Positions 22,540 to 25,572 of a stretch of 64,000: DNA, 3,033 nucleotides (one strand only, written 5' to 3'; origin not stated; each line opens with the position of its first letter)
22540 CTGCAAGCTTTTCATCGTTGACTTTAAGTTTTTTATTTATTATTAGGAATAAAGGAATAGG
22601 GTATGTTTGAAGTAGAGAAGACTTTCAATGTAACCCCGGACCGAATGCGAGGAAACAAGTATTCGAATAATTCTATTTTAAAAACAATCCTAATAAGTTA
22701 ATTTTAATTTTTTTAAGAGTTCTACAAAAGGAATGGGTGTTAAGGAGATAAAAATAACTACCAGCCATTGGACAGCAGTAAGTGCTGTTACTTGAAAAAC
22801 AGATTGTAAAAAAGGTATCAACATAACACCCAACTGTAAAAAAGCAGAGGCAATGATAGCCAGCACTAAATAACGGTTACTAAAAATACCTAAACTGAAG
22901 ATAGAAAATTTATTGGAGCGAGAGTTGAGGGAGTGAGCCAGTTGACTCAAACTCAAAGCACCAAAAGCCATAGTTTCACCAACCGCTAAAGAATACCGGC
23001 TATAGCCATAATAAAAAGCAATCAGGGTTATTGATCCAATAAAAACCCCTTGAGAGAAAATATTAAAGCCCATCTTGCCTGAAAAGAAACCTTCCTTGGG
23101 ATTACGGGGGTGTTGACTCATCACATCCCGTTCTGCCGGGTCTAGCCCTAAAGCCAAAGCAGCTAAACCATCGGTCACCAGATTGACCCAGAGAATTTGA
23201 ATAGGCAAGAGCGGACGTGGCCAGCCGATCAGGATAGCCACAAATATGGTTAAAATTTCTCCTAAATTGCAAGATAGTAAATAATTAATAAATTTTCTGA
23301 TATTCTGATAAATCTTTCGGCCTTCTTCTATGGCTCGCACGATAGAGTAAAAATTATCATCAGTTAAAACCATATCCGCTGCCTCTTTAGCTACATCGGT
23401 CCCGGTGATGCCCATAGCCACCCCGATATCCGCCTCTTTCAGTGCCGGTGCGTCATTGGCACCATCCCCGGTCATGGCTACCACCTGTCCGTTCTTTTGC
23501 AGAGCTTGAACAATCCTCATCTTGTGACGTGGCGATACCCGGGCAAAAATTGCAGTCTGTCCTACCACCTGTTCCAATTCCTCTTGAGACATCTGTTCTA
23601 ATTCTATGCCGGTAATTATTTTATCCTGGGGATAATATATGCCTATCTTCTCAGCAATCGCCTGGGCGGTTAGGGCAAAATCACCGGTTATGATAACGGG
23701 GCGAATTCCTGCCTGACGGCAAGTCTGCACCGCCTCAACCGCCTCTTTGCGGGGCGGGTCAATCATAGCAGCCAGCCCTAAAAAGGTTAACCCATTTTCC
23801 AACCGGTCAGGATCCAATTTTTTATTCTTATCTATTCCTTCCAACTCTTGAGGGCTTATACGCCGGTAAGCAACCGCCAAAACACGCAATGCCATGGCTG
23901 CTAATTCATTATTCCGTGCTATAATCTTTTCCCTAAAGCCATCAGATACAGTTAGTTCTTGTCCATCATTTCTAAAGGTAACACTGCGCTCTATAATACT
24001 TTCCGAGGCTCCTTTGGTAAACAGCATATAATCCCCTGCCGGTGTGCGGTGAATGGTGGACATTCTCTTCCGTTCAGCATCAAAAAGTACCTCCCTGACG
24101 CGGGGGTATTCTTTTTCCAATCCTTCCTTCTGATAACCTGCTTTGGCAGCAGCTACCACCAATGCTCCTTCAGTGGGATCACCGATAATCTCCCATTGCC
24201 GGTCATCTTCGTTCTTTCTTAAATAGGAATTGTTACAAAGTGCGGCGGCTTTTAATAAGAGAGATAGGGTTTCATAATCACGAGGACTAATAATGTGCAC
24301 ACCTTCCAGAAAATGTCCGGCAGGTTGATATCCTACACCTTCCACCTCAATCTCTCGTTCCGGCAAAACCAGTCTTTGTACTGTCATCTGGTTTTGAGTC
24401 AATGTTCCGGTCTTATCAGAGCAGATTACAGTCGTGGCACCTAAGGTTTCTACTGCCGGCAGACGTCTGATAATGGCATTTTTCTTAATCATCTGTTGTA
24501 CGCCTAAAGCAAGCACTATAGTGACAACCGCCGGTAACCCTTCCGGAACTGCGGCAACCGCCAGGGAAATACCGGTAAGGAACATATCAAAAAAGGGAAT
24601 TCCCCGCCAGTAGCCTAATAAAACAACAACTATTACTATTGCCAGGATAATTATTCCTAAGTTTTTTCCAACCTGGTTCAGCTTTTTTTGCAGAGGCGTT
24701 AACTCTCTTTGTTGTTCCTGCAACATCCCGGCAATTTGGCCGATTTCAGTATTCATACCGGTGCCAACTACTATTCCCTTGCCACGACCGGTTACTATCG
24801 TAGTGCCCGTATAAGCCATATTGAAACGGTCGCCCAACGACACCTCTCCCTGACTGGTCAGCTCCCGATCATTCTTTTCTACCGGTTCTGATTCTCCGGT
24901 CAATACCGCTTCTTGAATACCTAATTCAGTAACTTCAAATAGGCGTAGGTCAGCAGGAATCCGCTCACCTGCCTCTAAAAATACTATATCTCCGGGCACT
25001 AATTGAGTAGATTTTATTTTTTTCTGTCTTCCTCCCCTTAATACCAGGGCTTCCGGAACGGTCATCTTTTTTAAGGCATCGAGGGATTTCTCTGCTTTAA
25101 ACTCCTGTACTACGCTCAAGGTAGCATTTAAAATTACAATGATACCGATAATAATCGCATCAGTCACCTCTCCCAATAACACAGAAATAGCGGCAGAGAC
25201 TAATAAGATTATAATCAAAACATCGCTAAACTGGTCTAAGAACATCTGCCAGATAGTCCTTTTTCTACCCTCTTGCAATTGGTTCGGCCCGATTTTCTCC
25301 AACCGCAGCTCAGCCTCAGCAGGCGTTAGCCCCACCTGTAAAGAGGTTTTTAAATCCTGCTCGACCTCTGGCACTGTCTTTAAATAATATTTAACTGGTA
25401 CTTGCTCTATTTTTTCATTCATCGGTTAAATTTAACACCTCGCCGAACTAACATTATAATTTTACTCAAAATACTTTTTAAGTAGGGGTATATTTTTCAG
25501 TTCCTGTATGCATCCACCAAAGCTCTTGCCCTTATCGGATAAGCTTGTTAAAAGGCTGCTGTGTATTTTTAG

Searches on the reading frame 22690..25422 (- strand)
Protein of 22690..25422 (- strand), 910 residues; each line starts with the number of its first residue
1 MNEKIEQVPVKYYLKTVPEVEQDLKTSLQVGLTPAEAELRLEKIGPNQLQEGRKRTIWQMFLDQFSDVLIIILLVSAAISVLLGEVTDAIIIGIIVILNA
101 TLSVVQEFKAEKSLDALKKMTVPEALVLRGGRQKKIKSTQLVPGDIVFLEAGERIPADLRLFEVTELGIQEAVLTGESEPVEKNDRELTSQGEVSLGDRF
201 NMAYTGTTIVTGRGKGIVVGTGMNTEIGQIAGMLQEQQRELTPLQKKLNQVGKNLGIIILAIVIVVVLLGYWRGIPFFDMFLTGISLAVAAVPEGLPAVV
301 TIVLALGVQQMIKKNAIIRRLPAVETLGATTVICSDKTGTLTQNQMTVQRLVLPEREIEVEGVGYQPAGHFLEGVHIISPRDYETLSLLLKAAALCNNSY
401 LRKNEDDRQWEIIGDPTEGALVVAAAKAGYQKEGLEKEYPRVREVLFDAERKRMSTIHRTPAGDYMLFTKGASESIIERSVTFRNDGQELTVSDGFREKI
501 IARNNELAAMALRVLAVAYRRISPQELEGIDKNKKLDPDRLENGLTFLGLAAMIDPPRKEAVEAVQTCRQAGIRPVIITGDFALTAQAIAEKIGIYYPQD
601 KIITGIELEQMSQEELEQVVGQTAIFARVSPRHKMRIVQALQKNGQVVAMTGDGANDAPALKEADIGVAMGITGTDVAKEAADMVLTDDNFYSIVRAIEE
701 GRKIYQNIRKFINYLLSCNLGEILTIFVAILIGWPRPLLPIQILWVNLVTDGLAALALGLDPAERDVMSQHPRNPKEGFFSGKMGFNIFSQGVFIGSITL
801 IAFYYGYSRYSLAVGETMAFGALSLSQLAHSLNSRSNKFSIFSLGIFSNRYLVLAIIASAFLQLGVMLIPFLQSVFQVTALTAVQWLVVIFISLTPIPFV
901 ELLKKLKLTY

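Call 9: search_protein_families(library=pfam, proteins=[window:22690-25422:-])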
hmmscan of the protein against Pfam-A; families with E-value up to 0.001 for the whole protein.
window:22690-25422:- (910 aa): 7 families
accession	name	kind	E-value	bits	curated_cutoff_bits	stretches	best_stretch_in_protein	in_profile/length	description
PF00689.26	Cation_ATPase_C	-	5.7e-56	189.5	27.3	1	735-906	1-175/175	Cation transporting ATPase, C-terminus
PF00122.25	E1-E2_ATPase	-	7.7e-55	185.7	28.1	1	120-314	2-181/181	E1-E2 ATPase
PF13246.12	Cation_ATPase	-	4.7e-27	94.3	21.7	1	394-480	1-88/91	Cation transport ATPase (P-type)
PF00690.31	Cation_ATPase_N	-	4.2e-22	78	20.4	1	13-80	2-69/69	Cation transporter/ATPase, N-terminus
PF00702.32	Hydrolase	-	1.8e-21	77.9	26.4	1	526-665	67-191/191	haloacid dehalogenase-like hydrolase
PF08282.18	Hydrolase_3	-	1.4e-06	28.6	20.9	1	637-698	195-255/255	haloacid dehalogenase-like hydrolase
PF12710.13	HAD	-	3.1e-06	28.2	27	1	553-662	80-189/189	haloacid dehalogenase-like hydrolase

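Call 10: find_encoding_contigs(protein=window:22690-25422:-, flank=6000, max_places=6)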
Protein window:22690-25422:- (910 aa): 23 contigs read that carry it; 3 places shown.
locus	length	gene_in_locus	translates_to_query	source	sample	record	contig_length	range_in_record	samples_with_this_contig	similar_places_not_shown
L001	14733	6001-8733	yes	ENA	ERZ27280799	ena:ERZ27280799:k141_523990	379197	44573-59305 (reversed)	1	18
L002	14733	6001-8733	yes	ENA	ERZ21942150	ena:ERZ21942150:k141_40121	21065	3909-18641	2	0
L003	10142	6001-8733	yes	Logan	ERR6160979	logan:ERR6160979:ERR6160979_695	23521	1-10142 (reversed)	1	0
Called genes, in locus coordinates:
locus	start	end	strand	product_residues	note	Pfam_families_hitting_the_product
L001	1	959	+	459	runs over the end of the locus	PF11638:DnaA_N, PF01695:IstB_IS21, PF00308:Bac_DnaA, PF00004:AAA (weak), PF08299:Bac_DnaA_C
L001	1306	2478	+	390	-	PF00712:DNA_pol3_beta, PF02767:DNA_pol3_beta_2, PF02768:DNA_pol3_beta_3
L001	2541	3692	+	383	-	PF02463:SMC_N, PF13175:AAA_15, PF13476:AAA_23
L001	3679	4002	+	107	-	PF05258:DciA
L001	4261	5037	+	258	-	PF02633:Creatininase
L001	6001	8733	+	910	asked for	PF00690:Cation_ATPase_N, PF00122:E1-E2_ATPase, PF13246:Cation_ATPase, PF00702:Hydrolase, PF12710:HAD (weak), PF08282:Hydrolase_3 (weak), PF00689:Cation_ATPase_C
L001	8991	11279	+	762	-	PF00270:DEAD, PF04851:ResIII, PF00271:Helicase_C, PF22982:WHD_HRQ1, PF09369:MZB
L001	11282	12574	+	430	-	PF13482:RNase_H_2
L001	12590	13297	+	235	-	PF20582:UPF0758_N, PF12826:HHH_2 (weak), PF04002:RadC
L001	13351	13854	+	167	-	PF00293:NUDIX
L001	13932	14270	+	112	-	PF02311:AraC_binding, PF07883:Cupin_2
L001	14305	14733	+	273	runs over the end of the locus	PF00702:Hydrolase (weak)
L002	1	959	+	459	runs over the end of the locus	PF11638:DnaA_N, PF01695:IstB_IS21, PF00308:Bac_DnaA, PF00004:AAA (weak), PF08299:Bac_DnaA_C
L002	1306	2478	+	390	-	PF00712:DNA_pol3_beta, PF02767:DNA_pol3_beta_2, PF02768:DNA_pol3_beta_3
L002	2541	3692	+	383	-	PF02463:SMC_N, PF13175:AAA_15, PF13476:AAA_23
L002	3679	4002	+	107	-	PF05258:DciA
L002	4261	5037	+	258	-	PF02633:Creatininase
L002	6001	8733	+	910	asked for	PF00690:Cation_ATPase_N, PF00122:E1-E2_ATPase, PF13246:Cation_ATPase, PF00702:Hydrolase, PF12710:HAD (weak), PF08282:Hydrolase_3 (weak), PF00689:Cation_ATPase_C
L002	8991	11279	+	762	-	PF00270:DEAD, PF04851:ResIII, PF00271:Helicase_C, PF22982:WHD_HRQ1, PF09369:MZB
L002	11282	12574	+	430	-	PF13482:RNase_H_2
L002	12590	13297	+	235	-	PF20582:UPF0758_N, PF12826:HHH_2 (weak), PF04002:RadC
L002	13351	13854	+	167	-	PF00293:NUDIX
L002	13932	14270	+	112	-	PF02311:AraC_binding, PF07883:Cupin_2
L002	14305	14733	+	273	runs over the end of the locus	PF00702:Hydrolase (weak)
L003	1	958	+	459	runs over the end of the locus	PF11638:DnaA_N, PF01695:IstB_IS21, PF00308:Bac_DnaA, PF00004:AAA (weak), PF08299:Bac_DnaA_C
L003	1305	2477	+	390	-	PF00712:DNA_pol3_beta, PF02767:DNA_pol3_beta_2, PF02768:DNA_pol3_beta_3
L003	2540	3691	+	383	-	PF02463:SMC_N, PF13175:AAA_15, PF13476:AAA_23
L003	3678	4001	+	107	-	PF05258:DciA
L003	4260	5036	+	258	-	PF02633:Creatininase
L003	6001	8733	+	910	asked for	PF00690:Cation_ATPase_N, PF00122:E1-E2_ATPase, PF13246:Cation_ATPase, PF00702:Hydrolase, PF12710:HAD (weak), PF08282:Hydrolase_3 (weak), PF00689:Cation_ATPase_C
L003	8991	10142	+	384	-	?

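Call 11: find_related_loci(query=window:22693-25422:-, collection=genome_contigs, flank=6000)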
Query window:22693-25422:- (910 aa) in genome_contigs; peptide patterns used: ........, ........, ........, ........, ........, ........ (x = any residue, [..] = any of these).
133 stretches matched a pattern; 38 encode a relative of the query (tblastn E <= 1e-3); 38 distinct loci.
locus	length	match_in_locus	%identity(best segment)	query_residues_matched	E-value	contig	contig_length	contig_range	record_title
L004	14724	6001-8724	77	2-910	0e+0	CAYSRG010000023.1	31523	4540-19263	MAG TPA_asm: uncultured Atribacterota bacterium isolate SRP241326_co4_255 genome assembly, contig: NODE_2052_length_3152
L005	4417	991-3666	74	11-902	0e+0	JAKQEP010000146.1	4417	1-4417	MAG: Candidatus Atribacteria bacterium isolate USDE_maxbin.108 k141_1859756, whole genome shotgun sequence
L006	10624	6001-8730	74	1-910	0e+0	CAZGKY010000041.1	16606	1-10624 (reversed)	MAG TPA_asm: uncultured Atribacterota bacterium isolate binchicken_co43_368 genome assembly, contig: NODE_6209_length_16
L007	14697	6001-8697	75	11-910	0e+0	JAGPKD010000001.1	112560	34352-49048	MAG: Candidatus Oleihabitans oleiphilus isolate Gw_SlDig_bin_28 Gw_SlDig_141_length_112560_cov_6.938906, whole genome sh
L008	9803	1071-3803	72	1-910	0e+0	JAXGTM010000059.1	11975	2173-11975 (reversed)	MAG: Atribacterota bacterium isolate AnMBR.bin397 bin397_60, whole genome shotgun sequence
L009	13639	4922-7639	73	2-910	0e+0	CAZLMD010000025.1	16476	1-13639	MAG TPA_asm: uncultured Atribacterota bacterium isolate binchicken_co39_261 genome assembly, contig: NODE_8537_length_16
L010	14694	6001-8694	72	11-909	0e+0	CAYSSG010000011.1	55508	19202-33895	MAG TPA_asm: uncultured Atribacterota bacterium isolate SRP192927_co6_450 genome assembly, contig: NODE_752_length_55508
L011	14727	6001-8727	71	1-910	0e+0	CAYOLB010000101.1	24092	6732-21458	MAG TPA_asm: uncultured Atribacterota bacterium isolate SRP067234_co1_230 genome assembly, contig: k99_1080899, whole ge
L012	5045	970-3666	71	11-910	0e+0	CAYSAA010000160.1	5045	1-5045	MAG TPA_asm: uncultured Atribacterota bacterium isolate SRP067234_co1_85 genome assembly, contig: k99_654477, whole geno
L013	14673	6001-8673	72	11-902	0e+0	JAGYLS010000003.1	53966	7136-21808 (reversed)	MAG: Candidatus Oleincola secundus isolate M50B99 3, whole genome shotgun sequence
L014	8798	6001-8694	71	12-910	0e+0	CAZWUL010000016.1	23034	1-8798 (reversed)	MAG TPA_asm: uncultured Atribacterota bacterium isolate SRP241326_co2_277 genome assembly, contig: NODE_3181_length_2303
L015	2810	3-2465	76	90-910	0e+0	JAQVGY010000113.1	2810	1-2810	MAG: Atribacterota bacterium isolate STE_193 NODE_131498_length_2810_cov_18.134178_Sandtown_E, whole genome shotgun sequ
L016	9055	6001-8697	72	11-910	0e+0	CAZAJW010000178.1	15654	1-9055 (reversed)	MAG TPA_asm: uncultured Atribacterota bacterium isolate SRP067234_co1_54 genome assembly, contig: k99_1065968, whole gen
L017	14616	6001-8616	68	11-910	0e+0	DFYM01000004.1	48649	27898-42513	MAG TPA_asm: Candidatus Atribacteria bacterium UBA4082 UBA4082_contig_4717, whole genome shotgun sequence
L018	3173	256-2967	66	4-910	0e+0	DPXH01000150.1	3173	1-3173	MAG TPA_asm: Candidatus Sediminicultor tertius isolate UBA9311 contig_7399, whole genome shotgun sequence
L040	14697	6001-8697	75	11-910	0e+0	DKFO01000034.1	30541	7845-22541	MAG TPA_asm: Candidatus Atribacteria bacterium UBA6794 UBA6794_contig_1414, whole genome shotgun sequence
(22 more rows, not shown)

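Call 21: search_protein_families(library=pfam, max_evalue=0.01, proteins=[L004:5489-5965:+, L006:5493-5972:+, L040:5204-5698:+])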
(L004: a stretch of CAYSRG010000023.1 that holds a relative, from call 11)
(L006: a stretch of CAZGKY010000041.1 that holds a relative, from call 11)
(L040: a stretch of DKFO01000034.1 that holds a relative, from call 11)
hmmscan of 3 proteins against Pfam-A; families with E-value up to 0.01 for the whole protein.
L004:5489-5965:+ (158 aa): 7 families
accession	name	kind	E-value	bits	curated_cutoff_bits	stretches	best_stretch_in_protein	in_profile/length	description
PF01047.28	MarR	-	8.9e-11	42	24.6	1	43-100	2-59/59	MarR family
PF22381.2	Staph_reg_Sar_Rot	-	8.3e-10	39.1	27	1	35-110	5-80/85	Transcriptional regulator SarA/Rot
PF12802.13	MarR_2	-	9.7e-08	32.5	27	1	47-98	8-60/61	MarR family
PF13463.12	HTH_27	-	3.7e-05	24.3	22.2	1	46-108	5-68/68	Winged helix DNA-binding domain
PF13412.12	HTH_24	-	5.7e-05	23.1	21.9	1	49-88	8-47/48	Winged helix-turn-helix DNA-binding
PF01325.25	Fe_dep_repress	-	0.00076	20.1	26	1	55-89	19-53/60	Iron dependent repressor, N-terminal DNA binding domain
PF21984.2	DnaD_N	-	0.0013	19.3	27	1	55-99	32-76/101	DnaD N-terminal domain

L006:5493-5972:+ (159 aa): 10 families
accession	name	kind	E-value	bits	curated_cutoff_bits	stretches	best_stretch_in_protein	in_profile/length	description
PF01047.28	MarR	-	1.1e-11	44.8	24.6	1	43-101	1-59/59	MarR family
PF22381.2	Staph_reg_Sar_Rot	-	4.8e-11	43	27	1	39-111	8-80/85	Transcriptional regulator SarA/Rot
PF12802.13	MarR_2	-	3.8e-07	30.6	27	1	43-99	3-60/61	MarR family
PF13412.12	HTH_24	-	1.8e-05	24.6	21.9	1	48-89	6-47/48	Winged helix-turn-helix DNA-binding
PF13730.12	HTH_36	-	0.00017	21.8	25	1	55-89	22-55/55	Helix-turn-helix domain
PF13463.12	HTH_27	-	0.00041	21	22.2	1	47-109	5-68/68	Winged helix DNA-binding domain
PF21984.2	DnaD_N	-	0.00045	20.8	27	1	51-99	22-75/101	DnaD N-terminal domain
PF01325.25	Fe_dep_repress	-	0.0027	18.3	26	1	56-90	19-53/60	Iron dependent repressor, N-terminal DNA binding domain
PF13601.12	HTH_34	-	0.0029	18.2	27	1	49-116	4-72/80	Winged helix DNA-binding domain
PF10557.15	Cullin_Nedd8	-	0.0078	16.7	36.9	0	62-91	30-59/63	Cullin protein neddylation domain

L040:5204-5698:+ (164 aa): 9 families
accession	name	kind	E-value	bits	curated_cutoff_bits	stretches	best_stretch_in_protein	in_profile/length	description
PF22381.2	Staph_reg_Sar_Rot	-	1.3e-11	44.8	27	1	44-117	7-80/85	Transcriptional regulator SarA/Rot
PF01047.28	MarR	-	3.2e-11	43.4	24.6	1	49-107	1-59/59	MarR family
PF12802.13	MarR_2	-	6.3e-08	33.1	27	1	49-105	3-60/61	MarR family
PF13463.12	HTH_27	-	4.5e-07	30.5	22.2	1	50-115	2-68/68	Winged helix DNA-binding domain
PF01325.25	Fe_dep_repress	-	7.1e-06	26.6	26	1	61-98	18-55/60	Iron dependent repressor, N-terminal DNA binding domain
PF13412.12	HTH_24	-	0.0004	20.4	21.9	1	56-96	8-48/48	Winged helix-turn-helix DNA-binding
PF21984.2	DnaD_N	-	0.00051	20.6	27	1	59-106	28-76/101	DnaD N-terminal domain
PF09012.17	FeoC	-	0.00094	19.7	21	1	58-102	7-51/69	FeoC like transcriptional regulator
PF13601.12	HTH_34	-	0.0065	17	27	0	55-124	4-74/80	Winged helix DNA-binding domain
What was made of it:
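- On MarR family transcriptional regulator (PF01047): The intact orthologs pass clearly (42-45 bits against a cutoff of 24.6; call 21).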

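Call 38: search_protein_families(library=ncbifam, proteins=[window:22690-25422:-], max_evalue=0.00001)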
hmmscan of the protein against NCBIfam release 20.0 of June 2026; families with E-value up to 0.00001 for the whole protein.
window:22690-25422:- (910 aa): 23 families
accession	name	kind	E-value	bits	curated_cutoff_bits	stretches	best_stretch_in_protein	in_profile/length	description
TIGR01522.1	ATPase-IIA2_Ca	equivalog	3.7e-230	766.1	798.3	1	11-903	3-846/854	calcium-transporting P-type ATPase, PMR1-type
TIGR01116.1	ATPase-IIA1_Ca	equivalog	2.3e-216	720.6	703.4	1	62-904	2-795/799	calcium-translocating P-type ATPase, SERCA-type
TIGR01523.1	ATPase-IID_K-Na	equivalog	1e-175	586.1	645.05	3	381-804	425-855/997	potassium/sodium efflux P-type ATPase, fungal-type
TIGR01517.1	ATPase-IIB_Ca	equivalog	1.4e-158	529.7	507.05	2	393-905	394-878/882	calcium-translocating P-type ATPase, PMCA-type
TIGR01106.1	ATPase-IIC_X-K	subfamily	4.5e-151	504.8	946.1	2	16-596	21-608/997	Na,H/K antiporter P-type ATPase subunit alpha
TIGR01524.1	ATPase-IIIB_Mg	equivalog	1.1e-126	423.9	610.75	2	26-350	28-356/867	magnesium-translocating P-type ATPase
TIGR01647.1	ATPase-IIIA_H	equivalog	1.1e-126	423.9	615.5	2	31-361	1-317/755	plasma-membrane proton-efflux P-type ATPase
NF011702.0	PRK15122.1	subfamily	2.3e-119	399.8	975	2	430-776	434-769/907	magnesium-translocating P-type ATPase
TIGR01494.1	ATPase_P-type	subfamily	3.8e-108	362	62.3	4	617-740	357-474/478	HAD-IC family P-type ATPase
TIGR01657.1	P-ATPase-V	hypoth_equivalog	5.7e-78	262.5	618.25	2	10-605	118-707/1055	ATP13A2 family polyamine export P-type ATPase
TIGR01525.1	ATPase-IB_hvy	subfamily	6.2e-72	243.2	346.25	3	72-354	4-272/560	heavy metal translocating P-type ATPase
TIGR01512.1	ATPase-IB2_Cd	subfamily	1.7e-57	195.2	313.5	2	72-353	4-257/494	cadmium family heavy metal-translocating P-type ATPase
TIGR01511.1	ATPase-IB1_Cu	subfamily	5.2e-51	174.1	397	3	624-732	409-510/542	copper-translocating P-type ATPase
NF008262.1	PRK11033.1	equivalog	5.2e-47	160.8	1005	3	73-351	181-446/731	zinc/cadmium/mercury/lead-transporting ATPase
NF033775.1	P_type_ZntA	exception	1e-39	136.5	1240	2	628-718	604-692/732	Zn(II)/Cd(II)/Pb(II) translocating P-type ATPase ZntA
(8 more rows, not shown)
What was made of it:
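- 22690..25422 (-): Intact P2A-type (SERCA-like) Ca2+-ATPase, 910 aa, the downstream gene of the former marR-ATPase operon. Pfam and NCBIfam: TIGR01116 scores 720.6 bits against a cutoff of 703.4 (calls 9, 38).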
